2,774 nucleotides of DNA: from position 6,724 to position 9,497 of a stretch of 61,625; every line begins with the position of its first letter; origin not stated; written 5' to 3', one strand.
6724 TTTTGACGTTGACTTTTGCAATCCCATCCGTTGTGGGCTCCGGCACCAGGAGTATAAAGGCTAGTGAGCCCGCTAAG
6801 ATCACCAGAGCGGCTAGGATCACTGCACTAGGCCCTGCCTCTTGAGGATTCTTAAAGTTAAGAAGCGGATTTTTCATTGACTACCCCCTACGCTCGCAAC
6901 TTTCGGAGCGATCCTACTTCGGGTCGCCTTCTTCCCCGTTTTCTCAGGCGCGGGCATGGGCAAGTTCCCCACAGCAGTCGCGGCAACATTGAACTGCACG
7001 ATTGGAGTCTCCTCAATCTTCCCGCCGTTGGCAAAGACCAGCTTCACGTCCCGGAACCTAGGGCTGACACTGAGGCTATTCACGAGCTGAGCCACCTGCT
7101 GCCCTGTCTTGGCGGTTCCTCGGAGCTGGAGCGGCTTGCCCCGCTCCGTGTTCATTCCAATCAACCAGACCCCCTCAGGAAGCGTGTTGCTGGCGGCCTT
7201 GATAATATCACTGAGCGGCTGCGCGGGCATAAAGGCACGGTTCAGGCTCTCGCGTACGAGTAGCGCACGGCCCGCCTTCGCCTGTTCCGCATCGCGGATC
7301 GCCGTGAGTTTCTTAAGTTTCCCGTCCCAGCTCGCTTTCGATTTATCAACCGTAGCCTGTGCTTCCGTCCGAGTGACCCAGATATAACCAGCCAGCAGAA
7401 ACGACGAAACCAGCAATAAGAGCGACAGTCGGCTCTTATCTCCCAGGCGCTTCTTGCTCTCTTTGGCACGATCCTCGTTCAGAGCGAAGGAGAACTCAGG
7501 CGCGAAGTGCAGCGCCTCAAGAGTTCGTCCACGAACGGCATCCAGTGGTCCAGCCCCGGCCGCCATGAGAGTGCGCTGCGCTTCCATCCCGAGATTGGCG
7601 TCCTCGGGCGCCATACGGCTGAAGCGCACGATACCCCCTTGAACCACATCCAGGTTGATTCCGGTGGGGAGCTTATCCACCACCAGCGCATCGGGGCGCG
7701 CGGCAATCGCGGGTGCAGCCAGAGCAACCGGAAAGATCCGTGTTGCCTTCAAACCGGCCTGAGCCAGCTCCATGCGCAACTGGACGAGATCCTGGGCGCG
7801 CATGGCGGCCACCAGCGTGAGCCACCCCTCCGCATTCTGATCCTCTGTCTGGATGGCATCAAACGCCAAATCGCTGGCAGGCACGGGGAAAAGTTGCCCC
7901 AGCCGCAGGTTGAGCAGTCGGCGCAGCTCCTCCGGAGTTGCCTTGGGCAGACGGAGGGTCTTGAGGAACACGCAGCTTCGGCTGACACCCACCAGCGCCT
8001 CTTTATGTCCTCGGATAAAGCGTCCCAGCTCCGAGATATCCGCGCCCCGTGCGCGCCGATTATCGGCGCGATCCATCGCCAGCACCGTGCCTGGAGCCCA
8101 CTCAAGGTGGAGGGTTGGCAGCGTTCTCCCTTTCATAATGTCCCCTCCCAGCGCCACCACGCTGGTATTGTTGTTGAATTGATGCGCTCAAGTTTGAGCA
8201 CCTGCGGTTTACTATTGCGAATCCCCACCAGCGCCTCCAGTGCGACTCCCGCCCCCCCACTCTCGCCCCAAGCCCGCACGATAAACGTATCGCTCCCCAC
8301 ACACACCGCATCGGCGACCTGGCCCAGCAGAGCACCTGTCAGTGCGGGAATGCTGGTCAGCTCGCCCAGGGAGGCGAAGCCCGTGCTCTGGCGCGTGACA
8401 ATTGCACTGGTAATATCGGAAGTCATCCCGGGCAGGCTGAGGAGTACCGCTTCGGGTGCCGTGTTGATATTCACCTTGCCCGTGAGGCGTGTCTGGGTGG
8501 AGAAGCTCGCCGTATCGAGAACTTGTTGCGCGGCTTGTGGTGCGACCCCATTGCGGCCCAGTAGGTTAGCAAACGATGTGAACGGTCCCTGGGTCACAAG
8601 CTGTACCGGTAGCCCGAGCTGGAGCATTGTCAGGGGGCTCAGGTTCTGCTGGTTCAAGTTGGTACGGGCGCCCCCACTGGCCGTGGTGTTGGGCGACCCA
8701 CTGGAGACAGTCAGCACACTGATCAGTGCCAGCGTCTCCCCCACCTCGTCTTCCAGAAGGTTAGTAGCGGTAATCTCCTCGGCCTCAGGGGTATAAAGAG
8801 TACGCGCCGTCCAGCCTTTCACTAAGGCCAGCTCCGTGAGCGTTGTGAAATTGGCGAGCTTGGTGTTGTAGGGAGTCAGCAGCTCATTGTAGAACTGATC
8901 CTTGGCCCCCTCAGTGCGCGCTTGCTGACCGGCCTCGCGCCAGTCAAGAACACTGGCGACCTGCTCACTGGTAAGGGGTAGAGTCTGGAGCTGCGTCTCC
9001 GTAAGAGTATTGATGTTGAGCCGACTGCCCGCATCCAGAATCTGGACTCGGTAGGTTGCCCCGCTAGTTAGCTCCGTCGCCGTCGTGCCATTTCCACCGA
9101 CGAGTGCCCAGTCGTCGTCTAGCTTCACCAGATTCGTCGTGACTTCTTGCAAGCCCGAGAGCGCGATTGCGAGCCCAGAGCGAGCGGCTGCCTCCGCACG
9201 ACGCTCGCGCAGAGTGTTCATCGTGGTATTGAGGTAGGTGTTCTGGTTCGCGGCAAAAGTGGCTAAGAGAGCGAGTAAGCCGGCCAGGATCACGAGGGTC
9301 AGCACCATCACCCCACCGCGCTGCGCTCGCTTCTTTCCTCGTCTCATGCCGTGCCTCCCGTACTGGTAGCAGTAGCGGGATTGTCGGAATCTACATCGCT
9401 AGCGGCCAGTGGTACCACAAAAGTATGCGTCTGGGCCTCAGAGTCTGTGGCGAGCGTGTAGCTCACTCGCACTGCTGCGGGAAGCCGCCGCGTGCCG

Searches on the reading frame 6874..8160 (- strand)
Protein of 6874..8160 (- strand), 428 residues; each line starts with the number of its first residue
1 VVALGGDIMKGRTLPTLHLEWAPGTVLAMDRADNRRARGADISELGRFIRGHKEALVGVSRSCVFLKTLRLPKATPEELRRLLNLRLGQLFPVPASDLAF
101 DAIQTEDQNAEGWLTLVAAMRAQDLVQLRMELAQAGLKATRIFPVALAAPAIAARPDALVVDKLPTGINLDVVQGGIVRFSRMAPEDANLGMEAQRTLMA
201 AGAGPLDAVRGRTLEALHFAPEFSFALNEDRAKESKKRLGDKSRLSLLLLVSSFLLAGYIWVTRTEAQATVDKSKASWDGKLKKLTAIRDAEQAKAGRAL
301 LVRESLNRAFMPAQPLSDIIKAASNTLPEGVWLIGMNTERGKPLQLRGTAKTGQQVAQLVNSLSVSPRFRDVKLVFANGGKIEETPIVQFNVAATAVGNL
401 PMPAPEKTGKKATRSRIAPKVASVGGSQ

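Call 77: search_protein_families(library=pfam, proteins=[window:6874-8160:-], max_evalue=0.00001)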
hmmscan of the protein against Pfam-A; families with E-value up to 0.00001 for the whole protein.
window:6874-8160:- (428 aa): 1 family
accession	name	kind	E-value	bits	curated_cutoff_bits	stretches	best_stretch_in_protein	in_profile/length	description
PF05137.18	PilN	-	1.2e-09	38.5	22.8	1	324-394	7-76/78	Fimbrial assembly protein (PilN)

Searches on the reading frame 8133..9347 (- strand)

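Call 77: search_protein_families(library=pfam, proteins=[window:8133-9347:-], max_evalue=0.00001)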
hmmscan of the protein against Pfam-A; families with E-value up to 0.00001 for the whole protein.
window:8133-9347:- (404 aa): 3 families
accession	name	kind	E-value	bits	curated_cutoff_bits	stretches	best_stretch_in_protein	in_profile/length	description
PF12836.13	HHH_3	-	4.5e-11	43.1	27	0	291-347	5-63/65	Helix-hairpin-helix motif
PF21687.3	T2SSK_1st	-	6.6e-11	43.3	26.2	1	127-183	37-94/107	Type II secretion system (T2SS), protein K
PF03934.19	T2SSK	-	3e-09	37.6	24.2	1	292-339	1-50/63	Type II secretion system (T2SS), protein K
